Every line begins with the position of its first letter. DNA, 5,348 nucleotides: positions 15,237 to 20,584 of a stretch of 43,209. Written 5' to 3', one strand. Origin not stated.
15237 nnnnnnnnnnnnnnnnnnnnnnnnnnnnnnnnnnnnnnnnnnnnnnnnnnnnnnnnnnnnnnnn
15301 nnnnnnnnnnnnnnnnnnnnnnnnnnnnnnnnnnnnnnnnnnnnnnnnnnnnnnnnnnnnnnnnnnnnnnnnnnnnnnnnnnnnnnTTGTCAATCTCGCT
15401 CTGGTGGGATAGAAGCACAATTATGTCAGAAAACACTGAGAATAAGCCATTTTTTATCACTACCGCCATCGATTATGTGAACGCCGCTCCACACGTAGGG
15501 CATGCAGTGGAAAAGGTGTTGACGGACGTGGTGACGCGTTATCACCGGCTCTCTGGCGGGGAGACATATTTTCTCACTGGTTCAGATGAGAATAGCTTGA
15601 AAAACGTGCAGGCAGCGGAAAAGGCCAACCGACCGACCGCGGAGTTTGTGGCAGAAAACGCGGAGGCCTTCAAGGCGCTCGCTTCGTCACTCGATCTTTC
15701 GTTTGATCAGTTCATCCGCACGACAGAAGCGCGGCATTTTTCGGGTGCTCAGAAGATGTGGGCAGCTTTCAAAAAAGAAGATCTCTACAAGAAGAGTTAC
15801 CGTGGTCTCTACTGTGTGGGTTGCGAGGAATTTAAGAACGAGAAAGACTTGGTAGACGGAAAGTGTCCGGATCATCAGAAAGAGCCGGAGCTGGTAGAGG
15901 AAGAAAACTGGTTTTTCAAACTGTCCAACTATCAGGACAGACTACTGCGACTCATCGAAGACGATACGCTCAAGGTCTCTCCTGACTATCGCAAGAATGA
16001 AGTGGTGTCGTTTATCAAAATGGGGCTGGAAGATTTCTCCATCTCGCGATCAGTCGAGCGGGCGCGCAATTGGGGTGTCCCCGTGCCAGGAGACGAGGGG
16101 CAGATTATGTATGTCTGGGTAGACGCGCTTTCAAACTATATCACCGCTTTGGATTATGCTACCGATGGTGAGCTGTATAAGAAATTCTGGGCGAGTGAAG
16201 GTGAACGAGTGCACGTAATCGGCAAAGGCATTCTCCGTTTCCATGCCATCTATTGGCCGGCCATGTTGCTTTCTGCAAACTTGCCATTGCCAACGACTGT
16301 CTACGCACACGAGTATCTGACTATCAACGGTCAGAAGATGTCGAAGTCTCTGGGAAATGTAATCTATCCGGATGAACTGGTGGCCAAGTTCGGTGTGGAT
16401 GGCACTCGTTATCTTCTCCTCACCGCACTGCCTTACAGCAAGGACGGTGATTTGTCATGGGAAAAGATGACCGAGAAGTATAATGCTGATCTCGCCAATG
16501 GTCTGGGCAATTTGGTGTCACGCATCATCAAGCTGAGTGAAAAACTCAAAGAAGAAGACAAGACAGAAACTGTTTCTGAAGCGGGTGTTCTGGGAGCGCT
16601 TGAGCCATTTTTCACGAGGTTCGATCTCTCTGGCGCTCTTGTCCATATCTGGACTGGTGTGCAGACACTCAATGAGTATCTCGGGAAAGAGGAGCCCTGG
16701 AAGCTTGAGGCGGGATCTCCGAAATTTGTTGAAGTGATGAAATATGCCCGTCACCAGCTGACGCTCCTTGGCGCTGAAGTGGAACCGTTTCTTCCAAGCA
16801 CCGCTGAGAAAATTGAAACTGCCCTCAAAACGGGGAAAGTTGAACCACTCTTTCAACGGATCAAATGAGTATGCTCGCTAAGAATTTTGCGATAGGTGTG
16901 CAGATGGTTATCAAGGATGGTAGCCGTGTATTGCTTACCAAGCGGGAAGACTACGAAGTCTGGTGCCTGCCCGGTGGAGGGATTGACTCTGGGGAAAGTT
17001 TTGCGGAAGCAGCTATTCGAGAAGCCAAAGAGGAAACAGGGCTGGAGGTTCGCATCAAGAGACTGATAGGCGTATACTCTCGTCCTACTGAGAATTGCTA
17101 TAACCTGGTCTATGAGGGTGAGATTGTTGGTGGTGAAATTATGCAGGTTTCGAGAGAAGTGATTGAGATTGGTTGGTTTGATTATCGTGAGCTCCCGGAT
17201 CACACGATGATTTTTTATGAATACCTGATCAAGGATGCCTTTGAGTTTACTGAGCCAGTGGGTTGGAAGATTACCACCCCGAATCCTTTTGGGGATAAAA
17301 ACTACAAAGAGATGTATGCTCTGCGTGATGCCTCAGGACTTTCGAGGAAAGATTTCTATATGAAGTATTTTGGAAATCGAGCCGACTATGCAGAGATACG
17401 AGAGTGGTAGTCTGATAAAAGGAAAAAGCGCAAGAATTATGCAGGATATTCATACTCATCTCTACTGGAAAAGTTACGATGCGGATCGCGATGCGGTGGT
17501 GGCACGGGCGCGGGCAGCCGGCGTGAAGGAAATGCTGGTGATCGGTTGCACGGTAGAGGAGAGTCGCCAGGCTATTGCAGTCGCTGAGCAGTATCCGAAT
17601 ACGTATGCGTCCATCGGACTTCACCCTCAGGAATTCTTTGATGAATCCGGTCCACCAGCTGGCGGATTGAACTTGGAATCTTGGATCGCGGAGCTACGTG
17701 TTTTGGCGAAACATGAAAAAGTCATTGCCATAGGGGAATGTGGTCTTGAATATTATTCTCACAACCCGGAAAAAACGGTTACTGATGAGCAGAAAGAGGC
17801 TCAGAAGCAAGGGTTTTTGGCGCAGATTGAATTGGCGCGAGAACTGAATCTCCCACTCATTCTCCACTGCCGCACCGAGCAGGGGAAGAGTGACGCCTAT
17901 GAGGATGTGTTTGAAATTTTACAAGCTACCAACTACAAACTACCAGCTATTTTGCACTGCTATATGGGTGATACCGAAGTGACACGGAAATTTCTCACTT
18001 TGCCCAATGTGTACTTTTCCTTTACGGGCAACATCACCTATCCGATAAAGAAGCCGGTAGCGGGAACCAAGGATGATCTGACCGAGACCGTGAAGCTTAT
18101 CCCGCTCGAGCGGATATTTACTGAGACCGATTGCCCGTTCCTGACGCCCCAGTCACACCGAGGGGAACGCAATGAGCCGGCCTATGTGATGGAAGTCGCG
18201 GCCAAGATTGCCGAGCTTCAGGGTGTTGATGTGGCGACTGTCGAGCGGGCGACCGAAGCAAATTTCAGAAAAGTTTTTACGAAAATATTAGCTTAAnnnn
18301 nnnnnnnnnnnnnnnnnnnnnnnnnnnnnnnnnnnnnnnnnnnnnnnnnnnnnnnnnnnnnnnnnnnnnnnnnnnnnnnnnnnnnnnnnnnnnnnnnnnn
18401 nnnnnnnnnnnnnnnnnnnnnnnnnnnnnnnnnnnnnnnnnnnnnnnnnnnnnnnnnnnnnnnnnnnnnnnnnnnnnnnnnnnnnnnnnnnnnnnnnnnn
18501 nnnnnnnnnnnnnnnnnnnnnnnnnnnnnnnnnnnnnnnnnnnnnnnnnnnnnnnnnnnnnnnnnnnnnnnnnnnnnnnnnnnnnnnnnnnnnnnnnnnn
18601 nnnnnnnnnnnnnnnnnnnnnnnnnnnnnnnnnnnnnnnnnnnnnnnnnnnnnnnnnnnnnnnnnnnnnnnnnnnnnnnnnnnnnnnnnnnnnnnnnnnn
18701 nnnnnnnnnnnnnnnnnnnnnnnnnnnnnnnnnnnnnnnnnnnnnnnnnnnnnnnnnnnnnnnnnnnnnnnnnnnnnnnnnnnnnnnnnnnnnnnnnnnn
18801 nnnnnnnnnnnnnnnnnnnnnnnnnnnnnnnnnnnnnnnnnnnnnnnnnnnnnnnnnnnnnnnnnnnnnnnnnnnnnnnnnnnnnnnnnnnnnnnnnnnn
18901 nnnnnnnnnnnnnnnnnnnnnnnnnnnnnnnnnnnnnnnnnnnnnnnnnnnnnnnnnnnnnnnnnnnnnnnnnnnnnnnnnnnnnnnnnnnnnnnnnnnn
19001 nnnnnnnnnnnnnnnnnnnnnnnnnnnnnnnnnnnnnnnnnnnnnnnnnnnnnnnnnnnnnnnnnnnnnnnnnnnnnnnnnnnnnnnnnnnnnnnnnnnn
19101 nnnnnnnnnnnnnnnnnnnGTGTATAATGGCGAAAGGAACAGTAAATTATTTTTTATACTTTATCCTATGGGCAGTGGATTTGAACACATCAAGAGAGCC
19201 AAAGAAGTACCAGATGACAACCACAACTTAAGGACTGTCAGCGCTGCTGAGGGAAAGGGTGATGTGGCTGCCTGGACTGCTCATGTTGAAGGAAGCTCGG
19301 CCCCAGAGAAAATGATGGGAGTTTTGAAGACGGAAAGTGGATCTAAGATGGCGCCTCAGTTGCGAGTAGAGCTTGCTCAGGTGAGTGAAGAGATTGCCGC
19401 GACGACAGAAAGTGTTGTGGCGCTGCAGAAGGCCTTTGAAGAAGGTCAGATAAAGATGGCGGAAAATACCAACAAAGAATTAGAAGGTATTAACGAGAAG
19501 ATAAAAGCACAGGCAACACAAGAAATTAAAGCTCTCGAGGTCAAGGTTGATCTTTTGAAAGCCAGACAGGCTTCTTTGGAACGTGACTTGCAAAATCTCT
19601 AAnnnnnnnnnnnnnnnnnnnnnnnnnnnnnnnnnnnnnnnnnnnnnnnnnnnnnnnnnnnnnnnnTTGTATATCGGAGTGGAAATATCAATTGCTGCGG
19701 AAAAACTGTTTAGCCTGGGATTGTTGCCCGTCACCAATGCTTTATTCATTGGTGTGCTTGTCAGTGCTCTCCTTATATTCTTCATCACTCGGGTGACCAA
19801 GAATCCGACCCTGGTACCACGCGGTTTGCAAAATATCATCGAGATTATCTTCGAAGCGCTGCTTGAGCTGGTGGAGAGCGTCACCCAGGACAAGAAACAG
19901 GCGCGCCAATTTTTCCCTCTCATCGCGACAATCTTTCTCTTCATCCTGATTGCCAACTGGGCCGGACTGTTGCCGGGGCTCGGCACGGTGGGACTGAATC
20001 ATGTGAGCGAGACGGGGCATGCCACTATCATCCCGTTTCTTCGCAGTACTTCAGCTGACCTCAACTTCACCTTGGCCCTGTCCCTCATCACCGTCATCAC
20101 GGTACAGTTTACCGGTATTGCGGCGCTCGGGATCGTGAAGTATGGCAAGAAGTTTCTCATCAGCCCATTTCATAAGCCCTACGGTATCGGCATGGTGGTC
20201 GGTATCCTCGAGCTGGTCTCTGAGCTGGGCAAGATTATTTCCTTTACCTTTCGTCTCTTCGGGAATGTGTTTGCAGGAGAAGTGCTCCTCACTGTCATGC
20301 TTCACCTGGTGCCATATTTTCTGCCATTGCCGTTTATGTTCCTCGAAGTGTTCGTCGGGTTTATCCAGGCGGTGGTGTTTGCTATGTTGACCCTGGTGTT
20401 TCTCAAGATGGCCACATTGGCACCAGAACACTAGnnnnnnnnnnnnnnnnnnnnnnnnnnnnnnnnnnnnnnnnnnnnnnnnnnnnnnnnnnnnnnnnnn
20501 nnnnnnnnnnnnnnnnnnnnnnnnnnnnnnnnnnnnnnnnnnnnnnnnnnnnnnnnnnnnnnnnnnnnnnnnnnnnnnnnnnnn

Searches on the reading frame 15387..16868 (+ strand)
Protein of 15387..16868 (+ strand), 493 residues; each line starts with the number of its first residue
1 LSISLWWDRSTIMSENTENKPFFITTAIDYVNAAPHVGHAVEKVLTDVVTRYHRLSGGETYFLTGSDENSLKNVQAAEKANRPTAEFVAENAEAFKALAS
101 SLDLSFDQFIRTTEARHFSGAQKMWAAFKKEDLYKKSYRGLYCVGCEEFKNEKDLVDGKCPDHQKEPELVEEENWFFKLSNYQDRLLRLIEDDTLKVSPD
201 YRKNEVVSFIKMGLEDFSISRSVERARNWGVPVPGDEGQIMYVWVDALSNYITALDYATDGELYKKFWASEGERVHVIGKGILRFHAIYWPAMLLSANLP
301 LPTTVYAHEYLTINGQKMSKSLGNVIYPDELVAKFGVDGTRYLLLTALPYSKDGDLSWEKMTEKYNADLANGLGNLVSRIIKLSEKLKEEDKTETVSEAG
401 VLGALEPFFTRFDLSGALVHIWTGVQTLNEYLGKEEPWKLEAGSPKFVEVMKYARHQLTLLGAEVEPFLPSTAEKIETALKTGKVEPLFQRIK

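Call 38: search_protein_families(library=pfam, proteins=[window:15387-16868:+])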
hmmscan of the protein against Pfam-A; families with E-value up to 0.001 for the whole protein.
window:15387-16868:+ (493 aa): 3 families
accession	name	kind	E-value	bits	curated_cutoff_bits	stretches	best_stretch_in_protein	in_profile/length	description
PF09334.17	tRNA-synt_1g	-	3.5e-104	349.1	20.1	2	154-380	163-390/391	tRNA synthetases class I (M)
PF00133.28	tRNA-synt_1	-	2.4e-25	89.6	22.7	2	13-80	16-83/414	tRNA synthetases class I (I, L, M and V)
PF01406.26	tRNA-synt_1e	-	1.5e-10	41.3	27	1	309-361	245-296/301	tRNA synthetases class I (C) catalytic domain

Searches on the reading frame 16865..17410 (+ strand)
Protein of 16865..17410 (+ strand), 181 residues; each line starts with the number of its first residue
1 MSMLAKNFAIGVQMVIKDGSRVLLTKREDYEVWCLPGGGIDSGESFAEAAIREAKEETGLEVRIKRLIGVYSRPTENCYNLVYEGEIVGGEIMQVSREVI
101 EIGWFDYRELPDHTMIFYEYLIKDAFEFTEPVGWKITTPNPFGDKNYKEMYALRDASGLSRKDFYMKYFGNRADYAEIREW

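Call 38: search_protein_families(library=pfam, proteins=[window:16865-17410:+])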
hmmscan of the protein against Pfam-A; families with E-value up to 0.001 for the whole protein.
window:16865-17410:+ (181 aa): 1 family
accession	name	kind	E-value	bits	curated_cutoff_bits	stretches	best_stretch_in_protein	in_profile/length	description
PF00293.34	NUDIX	-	2.4e-21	76.6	21.1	1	11-112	5-120/134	NUDIX domain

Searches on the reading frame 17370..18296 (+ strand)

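Call 38: search_protein_families(library=pfam, proteins=[window:17370-18296:+])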
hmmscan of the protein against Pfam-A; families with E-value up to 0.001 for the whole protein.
window:17370-18296:+ (308 aa): 2 families
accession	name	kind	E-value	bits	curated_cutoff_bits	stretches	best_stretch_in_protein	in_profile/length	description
PF01026.27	TatD_DNase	-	2e-73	247.4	27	1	26-303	2-252/253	TatD related DNase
PF04909.20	Amidohydro_2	-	8.8e-05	22.8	26.4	0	153-266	131-258/289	Amidohydrolase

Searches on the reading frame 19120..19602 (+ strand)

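Call 39: search_protein_families(library=pfam, proteins=[window:19120-19602:+])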
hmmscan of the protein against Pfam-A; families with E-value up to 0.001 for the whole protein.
window:19120-19602:+ (160 aa): 1 family
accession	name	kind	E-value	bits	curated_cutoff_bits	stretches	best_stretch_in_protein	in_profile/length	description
PF12128.14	DUF3584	-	0.0001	20.4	31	1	70-156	341-427/1191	Protein of unknown function (DUF3584)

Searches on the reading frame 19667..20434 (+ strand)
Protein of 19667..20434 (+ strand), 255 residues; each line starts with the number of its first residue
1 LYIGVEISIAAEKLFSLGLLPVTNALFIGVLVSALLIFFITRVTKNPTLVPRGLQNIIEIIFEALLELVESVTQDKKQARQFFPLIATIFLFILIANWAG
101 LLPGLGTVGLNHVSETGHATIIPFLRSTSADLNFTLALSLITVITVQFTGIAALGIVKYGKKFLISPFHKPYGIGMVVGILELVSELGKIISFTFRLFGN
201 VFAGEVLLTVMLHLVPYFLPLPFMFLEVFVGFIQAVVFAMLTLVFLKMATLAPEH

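Call 39: search_protein_families(library=pfam, proteins=[window:19667-20434:+])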
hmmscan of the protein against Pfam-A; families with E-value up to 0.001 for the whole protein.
window:19667-20434:+ (255 aa): 1 family
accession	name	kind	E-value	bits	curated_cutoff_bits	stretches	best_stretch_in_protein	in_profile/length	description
PF00119.25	ATP-synt_A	-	1.8e-44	152.6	33.9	1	29-247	4-217/217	ATP synthase A chain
